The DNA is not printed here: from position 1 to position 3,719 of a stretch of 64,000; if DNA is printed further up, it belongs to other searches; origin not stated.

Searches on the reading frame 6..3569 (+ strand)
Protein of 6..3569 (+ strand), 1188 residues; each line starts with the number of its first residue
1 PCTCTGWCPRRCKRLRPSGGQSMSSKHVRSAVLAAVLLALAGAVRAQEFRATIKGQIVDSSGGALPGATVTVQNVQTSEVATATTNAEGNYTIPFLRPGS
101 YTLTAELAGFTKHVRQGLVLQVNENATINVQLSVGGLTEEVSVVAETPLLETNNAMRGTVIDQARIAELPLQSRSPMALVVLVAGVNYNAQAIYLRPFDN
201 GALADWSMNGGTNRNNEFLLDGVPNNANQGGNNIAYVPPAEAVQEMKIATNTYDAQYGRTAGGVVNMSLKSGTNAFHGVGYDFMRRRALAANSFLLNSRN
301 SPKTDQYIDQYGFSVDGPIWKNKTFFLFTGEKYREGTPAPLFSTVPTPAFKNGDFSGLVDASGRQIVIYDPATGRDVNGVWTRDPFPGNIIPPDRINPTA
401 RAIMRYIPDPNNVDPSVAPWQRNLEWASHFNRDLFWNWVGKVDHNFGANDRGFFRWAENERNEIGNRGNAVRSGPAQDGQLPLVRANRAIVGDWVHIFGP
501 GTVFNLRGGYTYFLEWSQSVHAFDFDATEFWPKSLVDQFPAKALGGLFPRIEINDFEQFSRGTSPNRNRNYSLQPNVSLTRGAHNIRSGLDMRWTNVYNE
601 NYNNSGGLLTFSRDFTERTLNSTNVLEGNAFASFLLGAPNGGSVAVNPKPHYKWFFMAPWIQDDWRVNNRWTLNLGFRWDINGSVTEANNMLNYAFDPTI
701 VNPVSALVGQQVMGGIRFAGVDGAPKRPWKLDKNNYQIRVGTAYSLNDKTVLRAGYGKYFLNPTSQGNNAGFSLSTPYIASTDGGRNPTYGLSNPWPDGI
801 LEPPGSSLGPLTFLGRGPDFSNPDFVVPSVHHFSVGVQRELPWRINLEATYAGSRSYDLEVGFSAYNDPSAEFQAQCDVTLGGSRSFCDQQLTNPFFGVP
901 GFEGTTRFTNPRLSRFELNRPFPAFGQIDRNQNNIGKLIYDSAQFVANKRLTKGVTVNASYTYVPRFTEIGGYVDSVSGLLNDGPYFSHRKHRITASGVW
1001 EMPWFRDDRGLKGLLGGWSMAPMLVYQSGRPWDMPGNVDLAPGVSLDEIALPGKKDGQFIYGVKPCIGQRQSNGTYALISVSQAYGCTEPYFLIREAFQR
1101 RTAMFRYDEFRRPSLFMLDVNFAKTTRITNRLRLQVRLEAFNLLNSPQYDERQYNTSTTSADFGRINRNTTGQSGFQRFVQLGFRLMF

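Call 45: search_protein_families(library=pfam, proteins=[window:6-3569:+], max_evalue=0.00001)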
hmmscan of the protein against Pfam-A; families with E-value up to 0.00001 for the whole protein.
window:6-3569:+ (1188 aa): 5 families
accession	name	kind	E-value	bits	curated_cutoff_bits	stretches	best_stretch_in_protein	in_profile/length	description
PF25183.1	OMP_b-brl_4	-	2.1e-158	529.7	30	1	269-1181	2-838/838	Outer membrane beta barrel domain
PF13620.12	CarboxypepD_reg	-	7.9e-22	77.8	32.3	1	52-133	1-82/82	Carboxypeptidase regulatory-like domain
PF13715.12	CarbopepD_reg_2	-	1.4e-09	38.3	32.2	1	53-134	1-78/88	CarboxypepD_reg-like domain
PF07715.20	Plug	-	7.6e-07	30.1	23.9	1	159-264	10-107/107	TonB-dependent Receptor Plug Domain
PF17802.7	SpaA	-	2.9e-06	27.8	23.1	1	53-110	3-65/91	Prealbumin-like fold domain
